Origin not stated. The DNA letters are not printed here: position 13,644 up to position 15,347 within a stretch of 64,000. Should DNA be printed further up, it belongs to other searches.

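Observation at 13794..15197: YfcC-family membrane protein as the candidate substrate/product exchanger of the ADI cluster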

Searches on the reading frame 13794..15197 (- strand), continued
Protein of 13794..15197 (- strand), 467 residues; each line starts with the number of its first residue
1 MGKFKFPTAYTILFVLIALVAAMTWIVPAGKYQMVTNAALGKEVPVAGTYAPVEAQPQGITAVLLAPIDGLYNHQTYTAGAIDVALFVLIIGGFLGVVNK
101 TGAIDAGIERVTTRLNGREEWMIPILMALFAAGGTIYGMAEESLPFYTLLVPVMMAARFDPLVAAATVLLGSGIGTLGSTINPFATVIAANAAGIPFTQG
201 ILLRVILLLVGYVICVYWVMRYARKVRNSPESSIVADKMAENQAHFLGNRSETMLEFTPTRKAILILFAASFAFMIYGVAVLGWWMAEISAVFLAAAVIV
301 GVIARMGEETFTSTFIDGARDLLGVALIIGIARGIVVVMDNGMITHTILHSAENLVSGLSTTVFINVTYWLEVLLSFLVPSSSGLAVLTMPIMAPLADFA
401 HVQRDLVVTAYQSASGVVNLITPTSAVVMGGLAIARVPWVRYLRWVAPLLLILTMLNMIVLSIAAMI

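Call 44: find_homologous_proteins(query=L080:7914-9479:+, max_evalue=1e-20)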
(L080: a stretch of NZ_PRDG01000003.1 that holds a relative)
Query L080:7914-9479:+ (522 aa): 7315 proteins with E <= 1e-20 among 8000 candidates; the best 120 are listed.
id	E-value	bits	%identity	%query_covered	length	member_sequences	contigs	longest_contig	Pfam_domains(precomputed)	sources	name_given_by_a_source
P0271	6.2e-270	914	86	96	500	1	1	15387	PF03606.22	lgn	-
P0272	1.7e-269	913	86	96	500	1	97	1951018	PF03606.22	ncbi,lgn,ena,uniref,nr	ncbi:YfcC family protein [Streptococcus anginosus]|uniref:YfcC family protein n=2 Tax=Streptococcus 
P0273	1.8e-269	913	86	96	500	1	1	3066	PF03606.22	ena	-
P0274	2.0e-269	912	86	96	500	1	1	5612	PF03606.22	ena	-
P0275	2.4e-269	912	86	96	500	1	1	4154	PF03606.22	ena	-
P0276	2.6e-269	912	85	96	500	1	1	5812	PF03606.22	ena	-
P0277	3.3e-269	912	86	96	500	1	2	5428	PF03606.22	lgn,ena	-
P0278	3.8e-269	912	86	96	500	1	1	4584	PF03606.22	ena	-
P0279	4.0e-269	911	86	96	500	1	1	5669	PF03606.22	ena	-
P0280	4.1e-269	911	85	96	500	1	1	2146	PF03606.22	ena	-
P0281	4.8e-269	911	85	96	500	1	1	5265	PF03606.22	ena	-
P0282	5.1e-269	911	85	96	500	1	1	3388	PF03606.22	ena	-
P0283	5.4e-269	911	85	96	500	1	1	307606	PF03606.22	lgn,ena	-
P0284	8.0e-269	910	85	96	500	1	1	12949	PF03606.22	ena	-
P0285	8.2e-269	910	85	96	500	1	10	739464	PF03606.22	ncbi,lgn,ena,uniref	ncbi:YfcC family protein [Streptococcus anginosus]|uniref:YfcC family protein n=1 Tax=Streptococcus 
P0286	8.5e-269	910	85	96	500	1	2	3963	PF03606.22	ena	-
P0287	8.8e-269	910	85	96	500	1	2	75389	PF03606.22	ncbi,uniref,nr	ncbi:Uncharacterised protein [Streptococcus constellatus]|uniref:Arginine/ornithine antiporter ArcD 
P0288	1.0e-268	910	85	96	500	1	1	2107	PF03606.22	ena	-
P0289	1.1e-268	910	85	96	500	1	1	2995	PF03606.22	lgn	-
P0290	1.1e-268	910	85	96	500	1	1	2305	PF03606.22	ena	-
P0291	2.0e-268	909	85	96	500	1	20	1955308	PF03606.22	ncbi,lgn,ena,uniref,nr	ncbi:YfcC family protein [Streptococcus anginosus]|uniref:Arginine-ornithine antiporter n=1 Tax=Stre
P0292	2.4e-268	909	85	96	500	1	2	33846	PF03606.22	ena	-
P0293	2.7e-268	909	85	96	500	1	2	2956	PF03606.22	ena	-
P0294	2.7e-268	909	85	96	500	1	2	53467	PF03606.22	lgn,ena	-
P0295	2.8e-268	909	85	96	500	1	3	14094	PF03606.22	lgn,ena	-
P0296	2.8e-268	909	85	96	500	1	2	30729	PF03606.22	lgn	-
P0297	3.4e-268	908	85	96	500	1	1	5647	PF03606.22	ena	-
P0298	3.9e-268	908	85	96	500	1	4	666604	PF03606.22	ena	-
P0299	3.9e-268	908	85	96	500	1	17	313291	PF03606.22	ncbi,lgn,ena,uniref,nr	ncbi:YfcC family protein [Streptococcus anginosus]|uniref:YfcC family protein n=1 Tax=Streptococcus 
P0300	5.7e-268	908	85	96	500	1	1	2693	PF03606.22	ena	-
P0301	5.9e-268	908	85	96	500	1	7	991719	PF03606.22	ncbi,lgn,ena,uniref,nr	ncbi:YfcC family protein [Streptococcus anginosus]|uniref:YfcC family protein n=1 Tax=Streptococcus 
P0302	1.3e-267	906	85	96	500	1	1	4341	PF03606.22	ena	-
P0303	1.5e-267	906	85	96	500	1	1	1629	PF03606.22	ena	-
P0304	2.4e-267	906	85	96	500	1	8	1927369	PF03606.22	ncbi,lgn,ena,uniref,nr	ncbi:arginine-ornithine antiporter [Streptococcus anginosus]|uniref:Arginine-ornithine antiporter n=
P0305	3.4e-267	905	85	96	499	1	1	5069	PF03606.22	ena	-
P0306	4.8e-267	905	85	96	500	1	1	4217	PF03606.22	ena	-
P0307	9.7e-267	904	85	96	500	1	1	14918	PF03606.22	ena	-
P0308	3.5e-265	899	84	96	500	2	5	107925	PF03606.22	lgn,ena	-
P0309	7.5e-264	894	86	94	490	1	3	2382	PF03606.22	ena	-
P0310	4.6e-263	892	85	94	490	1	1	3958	PF03606.22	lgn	-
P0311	4.9e-263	891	84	96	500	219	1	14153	PF03606.22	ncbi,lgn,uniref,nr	ncbi:YfcC family protein [Streptococcus constellatus]|uniref:YfcC family protein n=1 Tax=Streptococc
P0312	1.4e-261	887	81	96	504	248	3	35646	PF03606.22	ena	-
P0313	1.1e-258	877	82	96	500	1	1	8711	PF03606.22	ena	-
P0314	3.8e-254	862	80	96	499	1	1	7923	PF03606.22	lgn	-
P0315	6.3e-252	855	78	96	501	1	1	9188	PF03606.22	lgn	-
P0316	4.9e-248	842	80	96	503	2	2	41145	PF03606.22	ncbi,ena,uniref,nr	ncbi:YfcC family protein [uncultured Streptococcus sp.]|uniref:YfcC family protein n=1 Tax=unculture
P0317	7.4e-248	841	77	96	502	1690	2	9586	PF03606.22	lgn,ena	-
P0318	3.5e-247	839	78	96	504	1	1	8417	PF03606.22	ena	-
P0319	3.7e-247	839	76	96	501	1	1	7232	PF03606.22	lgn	-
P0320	5.3e-247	839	81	92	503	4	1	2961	PF03606.22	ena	-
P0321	9.3e-247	838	78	96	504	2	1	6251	PF03606.22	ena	-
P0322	1.0e-246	838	78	96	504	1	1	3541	PF03606.22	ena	-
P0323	1.1e-246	837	77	95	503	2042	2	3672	PF03606.22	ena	-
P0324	3.9e-246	836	78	96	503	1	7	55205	PF03606.22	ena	-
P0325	1.4e-245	834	76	96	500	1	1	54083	PF03606.22,PF03605.21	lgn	-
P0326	2.4e-245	833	78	96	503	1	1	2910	PF03606.22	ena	-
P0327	3.7e-245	832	76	96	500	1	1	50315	PF03606.22,PF03605.21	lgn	-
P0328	6.3e-245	832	76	96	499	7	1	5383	PF03606.22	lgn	-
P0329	6.3e-245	832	76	96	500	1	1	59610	PF03606.22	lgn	-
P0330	6.6e-245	832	76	96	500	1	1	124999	PF03606.22,PF03605.21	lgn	-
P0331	8.0e-245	831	76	96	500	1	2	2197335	PF03606.22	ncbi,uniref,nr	ncbi:YfcC family protein [Streptococcus oriscaviae]|uniref:YfcC family protein n=1 Tax=Streptococcus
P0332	1.2e-244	831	78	96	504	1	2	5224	PF03606.22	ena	-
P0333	1.9e-244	830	78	96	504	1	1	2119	PF03606.22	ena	-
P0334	2.2e-244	830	78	96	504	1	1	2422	PF03606.22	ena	-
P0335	2.7e-244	830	77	95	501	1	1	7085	PF03606.22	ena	-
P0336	1.3e-243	827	76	95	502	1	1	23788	PF03606.22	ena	-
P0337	1.4e-243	827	76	96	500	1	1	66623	PF03606.22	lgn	-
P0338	1.6e-243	827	76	95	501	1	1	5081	PF03606.22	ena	-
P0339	2.0e-243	827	75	96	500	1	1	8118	PF03606.22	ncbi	-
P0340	2.3e-243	827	76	95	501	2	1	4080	PF03606.22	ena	-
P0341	4.6e-243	826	76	96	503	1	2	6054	PF03606.22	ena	-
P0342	7.6e-243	825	78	96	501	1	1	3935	PF03606.22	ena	-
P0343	1.0e-242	824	75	96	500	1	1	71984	PF03606.22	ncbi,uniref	ncbi:YfcC family protein [Streptococcus sp. zg-JUN1979]|uniref:YfcC family protein n=1 Tax=Streptoco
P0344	2.8e-242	823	75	96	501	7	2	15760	PF03606.22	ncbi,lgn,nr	ncbi:TPA: YfcC family protein [Streptococcus suis]|nr:YfcC family protein [Streptococcus suis] HEM37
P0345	6.1e-242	822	76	95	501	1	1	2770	PF03606.22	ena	-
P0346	8.4e-242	821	76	95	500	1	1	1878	PF03606.22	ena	-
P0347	2.5e-241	820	76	95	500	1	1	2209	PF03606.22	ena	-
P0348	3.0e-241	820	77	96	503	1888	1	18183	PF03606.22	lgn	-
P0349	5.1e-241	819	76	95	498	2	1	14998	PF03606.22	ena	-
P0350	6.6e-241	818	74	96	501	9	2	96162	PF03606.22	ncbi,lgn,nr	ncbi:TPA: YfcC family protein [Streptococcus suis]|nr:YfcC family protein [Streptococcus suis] HEL19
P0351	8.9e-241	818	76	96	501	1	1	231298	PF03606.22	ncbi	ncbi:YfcC family protein [Streptococcus cameli]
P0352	1.3e-240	817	74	95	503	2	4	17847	PF03606.22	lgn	-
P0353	1.5e-240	817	74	96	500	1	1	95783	PF03606.22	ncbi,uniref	ncbi:YfcC family protein [Streptococcus suis]|uniref:YfcC family protein n=1 Tax=Streptococcus suis 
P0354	5.5e-240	815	74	96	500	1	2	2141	PF03606.22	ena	-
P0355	9.0e-240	815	74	96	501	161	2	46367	PF03606.22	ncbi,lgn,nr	ncbi:TPA: YfcC family protein [Streptococcus suis]|nr:YfcC family protein [Streptococcus suis]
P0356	1.2e-239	814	77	96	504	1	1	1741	PF03606.22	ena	-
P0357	1.5e-239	814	78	96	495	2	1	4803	PF03606.22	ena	-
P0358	1.8e-239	814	74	99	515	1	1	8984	PF03606.22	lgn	-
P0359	3.0e-239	813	77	96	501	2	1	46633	PF03606.22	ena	-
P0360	5.3e-239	812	74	96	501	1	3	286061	PF03606.22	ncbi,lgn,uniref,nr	ncbi:YfcC family protein [Streptococcus gallolyticus]|uniref:YfcC family protein n=1 Tax=Streptococc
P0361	6.4e-239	812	75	95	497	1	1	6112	PF03606.22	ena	-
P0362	9.0e-239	811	73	96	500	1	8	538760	PF03606.22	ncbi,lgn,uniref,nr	ncbi:C4-dicarboxylate anaerobic carrier protein [Streptococcus suis]|uniref:C4-dicarboxylate anaerob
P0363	1.2e-238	811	74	96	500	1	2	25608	PF03606.22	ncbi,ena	-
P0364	2.0e-238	810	75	96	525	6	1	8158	PF03606.22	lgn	-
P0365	2.4e-238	810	73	96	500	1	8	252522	PF03606.22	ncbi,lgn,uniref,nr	ncbi:YfcC family protein [Streptococcus suis]|uniref:YfcC family protein n=1 Tax=Streptococcus suis 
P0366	3.5e-238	809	73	96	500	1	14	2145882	PF03606.22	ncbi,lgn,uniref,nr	ncbi:TPA: YfcC family protein [Streptococcus suis]|uniref:YfcC family protein n=1 Tax=Streptococcus 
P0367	4.0e-238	809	75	95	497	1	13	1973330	PF03606.22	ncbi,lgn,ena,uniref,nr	ncbi:YfcC family protein [Streptococcus massiliensis]|uniref:Arginine-ornithine antiporter n=1 Tax=S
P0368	5.2e-238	809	74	96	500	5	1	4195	PF03606.22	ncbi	-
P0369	5.7e-238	809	73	96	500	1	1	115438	PF03606.22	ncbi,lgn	ncbi:YfcC family protein [Streptococcus suis]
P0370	9.4e-238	808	73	96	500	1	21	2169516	PF03606.22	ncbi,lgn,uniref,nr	ncbi:TPA: YfcC family protein [Streptococcus suis]|uniref:C4-dicarboxylate anaerobic carrier protein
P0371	1.1e-237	808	73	96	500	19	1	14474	PF03606.22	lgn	-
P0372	1.1e-237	808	73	96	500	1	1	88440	PF03606.22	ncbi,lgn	ncbi:TPA: YfcC family protein [Streptococcus suis]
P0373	1.4e-237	807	73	96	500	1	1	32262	PF03606.22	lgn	-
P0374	1.6e-237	807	76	96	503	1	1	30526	PF03606.22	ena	-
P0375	1.6e-237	807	73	96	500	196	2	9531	PF03606.22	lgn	-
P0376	1.7e-237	807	73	96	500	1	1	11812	PF03606.22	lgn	-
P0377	1.9e-237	807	73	96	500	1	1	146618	PF03606.22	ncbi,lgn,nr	ncbi:TPA: YfcC family protein [Streptococcus suis]|nr:YfcC family protein [Streptococcus suis]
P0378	2.2e-237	807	73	96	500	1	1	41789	PF03606.22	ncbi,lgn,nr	ncbi:YfcC family protein [Streptococcus suis]|nr:YfcC family protein [Streptococcus suis]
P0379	2.2e-237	807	73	96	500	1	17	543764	PF03606.22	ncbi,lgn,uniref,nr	ncbi:YfcC family protein [Streptococcus suis]|uniref:YfcC family protein n=1 Tax=Streptococcus suis 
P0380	2.2e-237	807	73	96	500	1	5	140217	PF03606.22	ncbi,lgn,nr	ncbi:TPA: YfcC family protein [Streptococcus suis]|nr:YfcC family protein [Streptococcus suis] HEM59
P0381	2.6e-237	807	75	96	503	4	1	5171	PF03606.22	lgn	-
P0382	3.4e-237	806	73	96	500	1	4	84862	PF03606.22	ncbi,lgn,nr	ncbi:YfcC family protein [Streptococcus suis]|nr:YfcC family protein [Streptococcus suis] MDW8589716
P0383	3.9e-237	806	76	95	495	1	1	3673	PF03606.22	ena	-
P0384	3.9e-237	806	73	96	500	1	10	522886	PF03606.22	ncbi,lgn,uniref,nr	ncbi:YfcC family protein [Streptococcus suis]|uniref:YfcC family protein n=1 Tax=Streptococcus suis 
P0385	4.0e-237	806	73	96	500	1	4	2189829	PF03606.22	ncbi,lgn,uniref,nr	ncbi:YfcC family protein [Streptococcus suis]|uniref:YfcC family protein n=1 Tax=Streptococcus suis 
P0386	4.4e-237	806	73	96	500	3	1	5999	PF03606.22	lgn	-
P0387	4.5e-237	806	76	96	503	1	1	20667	PF03606.22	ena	-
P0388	5.1e-237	806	73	96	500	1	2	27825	PF03606.22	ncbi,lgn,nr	ncbi:TPA: YfcC family protein [Streptococcus suis]|nr:YfcC family protein [Streptococcus suis]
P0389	7.1e-237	805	73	96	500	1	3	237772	PF03606.22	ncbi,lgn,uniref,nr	ncbi:YfcC family protein [Streptococcus suis]|uniref:C4-dicarboxylate anaerobic carrier protein n=1 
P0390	8.9e-237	805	73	96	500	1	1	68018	PF03606.22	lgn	-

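Call 45: list_cluster_members(proteins=[P0323, P0348, P0317, P0312])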
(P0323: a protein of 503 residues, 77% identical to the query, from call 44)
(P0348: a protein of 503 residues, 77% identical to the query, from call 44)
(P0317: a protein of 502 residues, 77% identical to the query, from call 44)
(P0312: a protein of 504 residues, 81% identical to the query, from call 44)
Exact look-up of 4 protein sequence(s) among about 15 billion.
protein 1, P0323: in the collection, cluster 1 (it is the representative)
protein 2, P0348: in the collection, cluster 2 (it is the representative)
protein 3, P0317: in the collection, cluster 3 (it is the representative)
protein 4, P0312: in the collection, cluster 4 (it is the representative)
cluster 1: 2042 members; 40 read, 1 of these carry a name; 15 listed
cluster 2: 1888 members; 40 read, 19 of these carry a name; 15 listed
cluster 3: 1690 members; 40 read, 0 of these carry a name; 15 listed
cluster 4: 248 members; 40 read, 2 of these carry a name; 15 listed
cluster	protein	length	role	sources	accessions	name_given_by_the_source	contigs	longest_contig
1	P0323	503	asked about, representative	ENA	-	-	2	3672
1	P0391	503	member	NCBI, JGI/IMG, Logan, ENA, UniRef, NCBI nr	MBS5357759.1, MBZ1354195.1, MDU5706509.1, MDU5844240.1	MAG: YfcC family protein [Streptococcus parasanguinis] | YfcC family protein n=1 Tax=Streptococcus parasanguinis TaxID=1318 RepID=A0A6L6LHE0_STRPA | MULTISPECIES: YfcC family protein [Streptococcus]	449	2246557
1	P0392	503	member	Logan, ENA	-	-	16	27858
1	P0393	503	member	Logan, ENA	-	-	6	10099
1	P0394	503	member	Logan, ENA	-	-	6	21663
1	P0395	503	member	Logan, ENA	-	-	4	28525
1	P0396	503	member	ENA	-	-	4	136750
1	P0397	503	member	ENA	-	-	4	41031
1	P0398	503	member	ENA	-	-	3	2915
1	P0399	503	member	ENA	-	-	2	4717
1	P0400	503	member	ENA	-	-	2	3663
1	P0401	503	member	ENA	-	-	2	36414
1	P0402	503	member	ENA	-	-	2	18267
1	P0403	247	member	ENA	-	-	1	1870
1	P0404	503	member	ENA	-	-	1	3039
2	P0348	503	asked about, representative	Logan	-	-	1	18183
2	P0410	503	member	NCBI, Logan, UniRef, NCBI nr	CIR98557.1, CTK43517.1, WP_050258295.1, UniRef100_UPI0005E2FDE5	arginine-ornithine antiporter [Streptococcus pneumoniae] | YfcC family protein n=1 Tax=Streptococcus pneumoniae TaxID=1313 RepID=UPI0005E2FDE5 | YfcC family protein [Streptococcus pneumoniae]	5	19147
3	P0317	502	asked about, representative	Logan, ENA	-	-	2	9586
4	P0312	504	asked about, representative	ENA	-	-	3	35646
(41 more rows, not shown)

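Call 47: find_encoding_contigs(protein=P0410, flank=7000, max_places=2)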
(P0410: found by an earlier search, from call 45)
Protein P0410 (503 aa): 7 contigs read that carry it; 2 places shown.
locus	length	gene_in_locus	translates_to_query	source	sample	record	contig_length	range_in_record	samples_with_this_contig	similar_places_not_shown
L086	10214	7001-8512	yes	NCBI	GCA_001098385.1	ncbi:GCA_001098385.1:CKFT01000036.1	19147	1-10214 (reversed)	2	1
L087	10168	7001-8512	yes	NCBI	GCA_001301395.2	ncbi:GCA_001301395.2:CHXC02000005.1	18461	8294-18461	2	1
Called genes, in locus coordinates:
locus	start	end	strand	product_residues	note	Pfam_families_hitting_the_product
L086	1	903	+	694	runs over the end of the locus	PF17678:Glyco_hydro_92N, PF07971:Glyco_hydro_92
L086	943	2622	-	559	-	PF01120:Alpha_L_fucos, PF00754:F5_F8_type_C (weak), PF22633:F5_F8_type_C_2 (weak)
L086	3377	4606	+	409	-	PF02274:ADI, PF19420:DDAH_eukar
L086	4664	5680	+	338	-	PF02729:OTCace_N, PF00185:OTCace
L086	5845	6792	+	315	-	PF00696:AA_kinase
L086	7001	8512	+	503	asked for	PF03606:DcuC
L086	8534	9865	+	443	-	PF01546:Peptidase_M20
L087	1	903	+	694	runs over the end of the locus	PF17678:Glyco_hydro_92N, PF07971:Glyco_hydro_92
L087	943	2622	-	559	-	PF01120:Alpha_L_fucos, PF00754:F5_F8_type_C (weak), PF22633:F5_F8_type_C_2 (weak)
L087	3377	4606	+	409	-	PF02274:ADI, PF19420:DDAH_eukar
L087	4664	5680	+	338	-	PF02729:OTCace_N, PF00185:OTCace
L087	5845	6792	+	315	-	PF00696:AA_kinase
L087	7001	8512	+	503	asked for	PF03606:DcuC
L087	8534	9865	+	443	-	PF01546:Peptidase_M20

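Call 67: search_protein_families(library=ncbifam, proteins=[P0410, L002:6001-7404:+], max_evalue=0.00001)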
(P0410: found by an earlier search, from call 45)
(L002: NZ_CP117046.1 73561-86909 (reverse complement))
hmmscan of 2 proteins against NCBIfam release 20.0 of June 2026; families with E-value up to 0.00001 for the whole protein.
P0410 (503 aa): 1 family
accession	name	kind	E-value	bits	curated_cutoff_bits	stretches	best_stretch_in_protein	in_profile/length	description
NF008611.1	PRK11588.1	equivalog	1.2e-77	261.7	500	2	77-277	92-288/492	putative basic amino acid antiporter YfcC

L002:6001-7404:+ (467 aa): 1 family
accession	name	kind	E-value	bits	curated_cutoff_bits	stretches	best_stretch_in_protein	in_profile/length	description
NF008611.1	PRK11588.1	equivalog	6.6e-88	295.5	500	1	7-460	2-482/492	putative basic amino acid antiporter YfcC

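Call 75: find_encoding_contigs(protein=P0366, flank=6000, max_places=1)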
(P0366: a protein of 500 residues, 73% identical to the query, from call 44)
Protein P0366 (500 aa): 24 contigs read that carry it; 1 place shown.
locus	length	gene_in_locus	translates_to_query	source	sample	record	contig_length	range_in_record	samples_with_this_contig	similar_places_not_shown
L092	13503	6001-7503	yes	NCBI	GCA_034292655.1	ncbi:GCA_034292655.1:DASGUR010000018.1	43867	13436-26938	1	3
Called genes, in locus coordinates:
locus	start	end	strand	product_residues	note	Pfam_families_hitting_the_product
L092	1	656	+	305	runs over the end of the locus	PF10298:WhiA_N, PF14528:LAGLIDADG_3 (faint), PF14527:LAGLIDADG_WhiA, PF02650:HTH_WhiA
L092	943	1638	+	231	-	PF00027:cNMP_binding, PF13545:HTH_Crp_2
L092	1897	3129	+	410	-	PF02274:ADI, PF19420:DDAH_eukar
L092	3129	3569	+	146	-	PF00583:Acetyltransf_1, PF13673:Acetyltransf_10, PF13508:Acetyltransf_7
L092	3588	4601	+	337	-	PF02729:OTCace_N, PF00185:OTCace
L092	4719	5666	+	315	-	PF00696:AA_kinase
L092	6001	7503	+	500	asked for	PF03606:DcuC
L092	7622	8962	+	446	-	PF07687:M20_dimer (faint), PF04389:Peptidase_M28 (faint), PF01546:Peptidase_M20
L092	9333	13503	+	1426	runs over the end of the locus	PF00754:F5_F8_type_C (weak), PF00722:Glyco_hydro_16, PF26113:GH16_XgeA (weak), PF00728:Glyco_hydro_20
